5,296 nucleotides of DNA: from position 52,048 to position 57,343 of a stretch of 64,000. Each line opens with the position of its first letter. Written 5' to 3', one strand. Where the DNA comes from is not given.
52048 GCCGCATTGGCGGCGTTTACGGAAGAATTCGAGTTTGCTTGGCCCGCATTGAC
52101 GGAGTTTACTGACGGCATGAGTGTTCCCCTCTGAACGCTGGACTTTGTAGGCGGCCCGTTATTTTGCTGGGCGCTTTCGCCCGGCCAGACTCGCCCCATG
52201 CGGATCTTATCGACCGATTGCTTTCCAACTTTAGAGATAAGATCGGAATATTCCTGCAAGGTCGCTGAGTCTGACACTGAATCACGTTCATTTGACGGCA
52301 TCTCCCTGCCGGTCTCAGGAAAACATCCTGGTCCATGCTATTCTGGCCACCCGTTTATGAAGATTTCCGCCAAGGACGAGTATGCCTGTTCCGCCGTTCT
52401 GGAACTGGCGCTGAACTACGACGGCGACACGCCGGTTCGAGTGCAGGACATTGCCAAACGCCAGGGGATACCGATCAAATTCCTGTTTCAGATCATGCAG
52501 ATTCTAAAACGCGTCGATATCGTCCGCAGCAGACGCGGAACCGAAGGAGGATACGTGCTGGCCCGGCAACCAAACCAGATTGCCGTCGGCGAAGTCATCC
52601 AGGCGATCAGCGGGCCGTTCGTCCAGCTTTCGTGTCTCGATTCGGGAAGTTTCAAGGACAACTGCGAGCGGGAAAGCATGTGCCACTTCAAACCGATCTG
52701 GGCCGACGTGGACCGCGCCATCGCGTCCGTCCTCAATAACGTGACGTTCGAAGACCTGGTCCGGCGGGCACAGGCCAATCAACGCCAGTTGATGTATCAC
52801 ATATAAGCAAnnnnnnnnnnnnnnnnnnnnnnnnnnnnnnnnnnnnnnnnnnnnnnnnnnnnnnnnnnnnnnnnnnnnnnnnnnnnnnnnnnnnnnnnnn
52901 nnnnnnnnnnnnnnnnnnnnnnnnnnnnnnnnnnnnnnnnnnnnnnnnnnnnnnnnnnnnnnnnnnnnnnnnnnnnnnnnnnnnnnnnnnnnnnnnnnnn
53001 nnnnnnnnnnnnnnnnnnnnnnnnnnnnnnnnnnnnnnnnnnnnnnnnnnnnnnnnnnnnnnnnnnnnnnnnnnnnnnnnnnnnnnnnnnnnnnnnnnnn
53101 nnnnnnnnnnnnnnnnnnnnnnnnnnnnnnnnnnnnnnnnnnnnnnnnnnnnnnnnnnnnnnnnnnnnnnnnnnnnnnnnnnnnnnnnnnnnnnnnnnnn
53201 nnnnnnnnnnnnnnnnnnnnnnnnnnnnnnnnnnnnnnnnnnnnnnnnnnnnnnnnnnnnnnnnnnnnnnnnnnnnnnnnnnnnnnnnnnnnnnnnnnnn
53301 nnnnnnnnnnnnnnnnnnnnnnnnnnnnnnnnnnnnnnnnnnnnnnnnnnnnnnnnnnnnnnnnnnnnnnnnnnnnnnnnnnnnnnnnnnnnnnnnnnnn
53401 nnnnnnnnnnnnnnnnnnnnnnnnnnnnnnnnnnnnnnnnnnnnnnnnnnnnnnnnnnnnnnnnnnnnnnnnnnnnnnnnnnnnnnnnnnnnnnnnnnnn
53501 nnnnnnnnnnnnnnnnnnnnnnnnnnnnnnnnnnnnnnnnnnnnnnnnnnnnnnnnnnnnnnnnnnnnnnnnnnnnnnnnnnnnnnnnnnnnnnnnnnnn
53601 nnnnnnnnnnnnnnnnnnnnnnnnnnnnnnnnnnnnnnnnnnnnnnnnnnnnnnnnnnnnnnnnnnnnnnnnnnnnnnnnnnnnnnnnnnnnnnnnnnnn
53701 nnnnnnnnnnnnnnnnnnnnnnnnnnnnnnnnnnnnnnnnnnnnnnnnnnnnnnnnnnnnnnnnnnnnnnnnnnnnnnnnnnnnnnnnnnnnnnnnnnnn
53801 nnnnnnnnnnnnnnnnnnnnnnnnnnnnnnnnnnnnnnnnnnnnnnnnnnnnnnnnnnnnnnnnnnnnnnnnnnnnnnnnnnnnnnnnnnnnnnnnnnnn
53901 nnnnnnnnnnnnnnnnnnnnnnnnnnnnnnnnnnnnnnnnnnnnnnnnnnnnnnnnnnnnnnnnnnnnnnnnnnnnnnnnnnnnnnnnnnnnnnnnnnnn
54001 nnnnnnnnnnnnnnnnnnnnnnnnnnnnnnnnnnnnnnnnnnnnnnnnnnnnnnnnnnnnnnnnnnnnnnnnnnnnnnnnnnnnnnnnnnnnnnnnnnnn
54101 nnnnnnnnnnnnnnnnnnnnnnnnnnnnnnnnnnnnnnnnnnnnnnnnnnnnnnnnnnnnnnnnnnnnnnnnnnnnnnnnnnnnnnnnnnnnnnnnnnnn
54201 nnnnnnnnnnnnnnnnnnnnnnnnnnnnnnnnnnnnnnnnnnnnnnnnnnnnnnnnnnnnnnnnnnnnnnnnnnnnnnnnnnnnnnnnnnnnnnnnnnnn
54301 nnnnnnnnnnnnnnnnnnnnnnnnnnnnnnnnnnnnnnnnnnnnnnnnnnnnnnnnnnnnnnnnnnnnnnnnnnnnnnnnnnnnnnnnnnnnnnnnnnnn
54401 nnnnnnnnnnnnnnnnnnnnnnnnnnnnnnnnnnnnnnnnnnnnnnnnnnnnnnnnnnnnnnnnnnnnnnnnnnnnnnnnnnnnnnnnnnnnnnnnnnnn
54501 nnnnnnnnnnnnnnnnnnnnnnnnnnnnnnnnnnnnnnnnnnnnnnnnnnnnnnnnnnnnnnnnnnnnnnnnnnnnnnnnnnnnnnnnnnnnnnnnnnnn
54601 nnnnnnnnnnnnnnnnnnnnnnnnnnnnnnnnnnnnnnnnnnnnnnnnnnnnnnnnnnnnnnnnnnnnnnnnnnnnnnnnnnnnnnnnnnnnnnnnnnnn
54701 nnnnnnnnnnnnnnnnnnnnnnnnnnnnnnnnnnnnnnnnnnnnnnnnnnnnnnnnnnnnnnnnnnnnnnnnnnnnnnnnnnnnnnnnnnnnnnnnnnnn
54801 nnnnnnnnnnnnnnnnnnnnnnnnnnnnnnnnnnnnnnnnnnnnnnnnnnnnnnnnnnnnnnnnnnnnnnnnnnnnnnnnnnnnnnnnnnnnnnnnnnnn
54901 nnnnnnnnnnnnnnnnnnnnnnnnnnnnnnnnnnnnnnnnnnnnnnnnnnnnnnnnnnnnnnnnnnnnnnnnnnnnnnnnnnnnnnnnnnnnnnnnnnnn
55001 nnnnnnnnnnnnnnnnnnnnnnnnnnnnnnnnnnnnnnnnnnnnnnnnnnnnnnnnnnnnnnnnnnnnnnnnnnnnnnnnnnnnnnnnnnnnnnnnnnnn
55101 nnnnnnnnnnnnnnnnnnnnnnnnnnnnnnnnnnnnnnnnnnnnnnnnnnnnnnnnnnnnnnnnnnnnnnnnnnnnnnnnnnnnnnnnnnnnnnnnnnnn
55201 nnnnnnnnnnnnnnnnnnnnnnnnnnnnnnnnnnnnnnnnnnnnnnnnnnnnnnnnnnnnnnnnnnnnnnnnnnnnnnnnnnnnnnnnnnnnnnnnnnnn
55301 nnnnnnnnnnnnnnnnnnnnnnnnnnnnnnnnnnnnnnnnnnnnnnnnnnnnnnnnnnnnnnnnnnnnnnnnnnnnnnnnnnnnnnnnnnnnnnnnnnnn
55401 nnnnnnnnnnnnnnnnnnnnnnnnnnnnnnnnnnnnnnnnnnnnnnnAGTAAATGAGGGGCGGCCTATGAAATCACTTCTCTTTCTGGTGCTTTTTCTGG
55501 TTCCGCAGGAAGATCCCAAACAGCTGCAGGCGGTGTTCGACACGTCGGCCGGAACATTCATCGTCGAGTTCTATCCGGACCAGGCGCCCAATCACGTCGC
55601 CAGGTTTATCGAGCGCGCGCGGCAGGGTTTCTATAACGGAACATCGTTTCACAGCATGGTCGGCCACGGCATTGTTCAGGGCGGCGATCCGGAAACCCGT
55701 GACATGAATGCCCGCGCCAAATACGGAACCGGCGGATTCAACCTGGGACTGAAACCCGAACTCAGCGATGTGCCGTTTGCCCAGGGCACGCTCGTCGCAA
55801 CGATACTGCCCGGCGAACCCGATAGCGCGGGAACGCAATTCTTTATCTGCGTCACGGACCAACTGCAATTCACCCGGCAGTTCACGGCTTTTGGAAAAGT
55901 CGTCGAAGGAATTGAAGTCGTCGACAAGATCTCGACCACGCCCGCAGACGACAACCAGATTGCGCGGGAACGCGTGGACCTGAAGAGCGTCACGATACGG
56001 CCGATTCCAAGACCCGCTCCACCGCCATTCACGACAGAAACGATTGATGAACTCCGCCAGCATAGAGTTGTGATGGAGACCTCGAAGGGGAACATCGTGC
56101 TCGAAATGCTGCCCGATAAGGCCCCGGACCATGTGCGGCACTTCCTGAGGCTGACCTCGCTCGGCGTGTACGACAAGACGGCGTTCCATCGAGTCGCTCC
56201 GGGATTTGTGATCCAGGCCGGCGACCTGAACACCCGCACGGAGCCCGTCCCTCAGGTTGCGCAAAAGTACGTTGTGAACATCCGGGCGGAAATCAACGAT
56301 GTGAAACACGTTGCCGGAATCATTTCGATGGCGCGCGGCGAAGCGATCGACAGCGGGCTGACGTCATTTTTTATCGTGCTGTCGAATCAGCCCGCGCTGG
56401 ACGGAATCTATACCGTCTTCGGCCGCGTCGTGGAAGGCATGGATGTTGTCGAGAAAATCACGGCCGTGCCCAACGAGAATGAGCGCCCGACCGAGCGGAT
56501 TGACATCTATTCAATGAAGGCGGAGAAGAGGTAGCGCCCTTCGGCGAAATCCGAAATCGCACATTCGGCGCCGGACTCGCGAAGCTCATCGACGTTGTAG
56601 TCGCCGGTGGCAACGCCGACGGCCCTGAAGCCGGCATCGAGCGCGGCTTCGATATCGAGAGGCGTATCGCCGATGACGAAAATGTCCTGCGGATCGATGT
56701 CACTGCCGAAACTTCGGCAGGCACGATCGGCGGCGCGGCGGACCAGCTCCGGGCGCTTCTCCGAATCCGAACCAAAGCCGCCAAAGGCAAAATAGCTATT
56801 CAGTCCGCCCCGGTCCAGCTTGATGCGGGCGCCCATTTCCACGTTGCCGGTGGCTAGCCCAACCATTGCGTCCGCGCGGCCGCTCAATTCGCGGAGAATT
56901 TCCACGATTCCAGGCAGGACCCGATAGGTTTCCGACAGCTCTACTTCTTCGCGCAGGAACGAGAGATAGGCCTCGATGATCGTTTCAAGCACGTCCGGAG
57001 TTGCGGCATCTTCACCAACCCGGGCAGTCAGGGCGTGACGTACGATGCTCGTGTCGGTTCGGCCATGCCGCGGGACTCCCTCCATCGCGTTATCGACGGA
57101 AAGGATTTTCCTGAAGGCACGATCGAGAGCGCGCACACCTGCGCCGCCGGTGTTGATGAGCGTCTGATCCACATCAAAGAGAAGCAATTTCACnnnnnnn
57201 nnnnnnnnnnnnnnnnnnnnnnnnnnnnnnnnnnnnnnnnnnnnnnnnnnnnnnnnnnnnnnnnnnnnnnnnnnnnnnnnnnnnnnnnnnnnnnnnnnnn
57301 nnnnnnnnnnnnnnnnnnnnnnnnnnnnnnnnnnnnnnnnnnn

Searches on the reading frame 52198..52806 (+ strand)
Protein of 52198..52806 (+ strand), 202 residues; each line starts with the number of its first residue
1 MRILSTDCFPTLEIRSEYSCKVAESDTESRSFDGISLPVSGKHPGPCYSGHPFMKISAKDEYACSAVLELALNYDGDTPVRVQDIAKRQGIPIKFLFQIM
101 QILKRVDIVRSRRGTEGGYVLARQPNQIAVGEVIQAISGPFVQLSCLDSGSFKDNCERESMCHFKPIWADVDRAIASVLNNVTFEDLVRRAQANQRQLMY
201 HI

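Call 65: search_protein_families(library=pfam, proteins=[window:52198-52806:+], max_evalue=0.001)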
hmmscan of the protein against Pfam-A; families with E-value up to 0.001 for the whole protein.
window:52198-52806:+ (202 aa): 1 family
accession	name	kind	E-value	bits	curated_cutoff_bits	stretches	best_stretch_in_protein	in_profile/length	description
PF02082.26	Rrf2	-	1.3e-34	119.6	30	1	56-189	1-131/132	Iron-dependent Transcriptional regulator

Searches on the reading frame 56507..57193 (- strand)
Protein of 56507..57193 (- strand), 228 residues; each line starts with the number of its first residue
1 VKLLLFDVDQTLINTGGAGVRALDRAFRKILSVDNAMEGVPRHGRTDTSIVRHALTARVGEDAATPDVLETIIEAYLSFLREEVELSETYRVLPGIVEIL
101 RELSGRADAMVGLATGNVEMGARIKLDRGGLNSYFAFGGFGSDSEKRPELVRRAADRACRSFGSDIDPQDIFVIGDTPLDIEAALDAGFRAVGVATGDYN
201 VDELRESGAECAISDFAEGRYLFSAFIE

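Call 3: search_protein_families(library=pfam, proteins=[window:56507-57193:-], max_evalue=0.01)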
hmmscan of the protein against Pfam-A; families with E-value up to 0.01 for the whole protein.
window:56507-57193:- (228 aa): 4 families
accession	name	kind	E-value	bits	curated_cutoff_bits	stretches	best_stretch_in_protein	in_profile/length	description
PF13419.12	HAD_2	-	3e-15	57.2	23.8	1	4-194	1-178/178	Haloacid dehalogenase-like hydrolase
PF00702.32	Hydrolase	-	2.2e-13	51.5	26.4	1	1-188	1-191/191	haloacid dehalogenase-like hydrolase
PF12710.13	HAD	-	6.1e-12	46.8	27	1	5-184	2-188/189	haloacid dehalogenase-like hydrolase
PF13242.12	Hydrolase_like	-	2.2e-10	40.8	22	1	149-207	8-61/75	HAD-hyrolase-like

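Call 78: search_protein_families(library=ncbifam, proteins=[window:56507-57193:-], max_evalue=0.00001)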
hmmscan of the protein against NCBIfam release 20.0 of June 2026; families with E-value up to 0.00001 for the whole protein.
window:56507-57193:- (228 aa): 8 families
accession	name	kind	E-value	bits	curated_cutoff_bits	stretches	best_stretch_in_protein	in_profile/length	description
TIGR03351.1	PhnX-like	hypoth_equivalog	1.2e-11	45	218.9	1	2-218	2-214/220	phosphonatase-like hydrolase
NF009695.0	PRK13222.1-2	equivalog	1.7e-11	44.1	225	1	1-218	6-217/226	phosphoglycolate phosphatase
TIGR01454.1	AHBA_synth_RP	hypoth_equivalog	3.1e-09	36.8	246.65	1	74-213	58-193/205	AHBA synthesis associated protein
NF009698.0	PRK13223.1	equivalog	6.4e-09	35.4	466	1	2-200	14-205/272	phosphoglycolate phosphatase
TIGR02253.1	CTE7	subfamily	5.4e-08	32.9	169.75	1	2-205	3-205/221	TIGR02253 family HAD-type hydrolase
TIGR01449.2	PGP_bact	equivalog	4.4e-07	29.6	180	1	5-211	2-201/213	phosphoglycolate phosphatase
NF053653.1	InDiPhoBT2121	equivalog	9.8e-07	28.5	245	0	165-215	157-207/216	inorganic diphosphatase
NF009804.0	PRK13288.1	equivalog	5.4e-06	26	218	0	2-205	4-192/215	pyrophosphatase PpaX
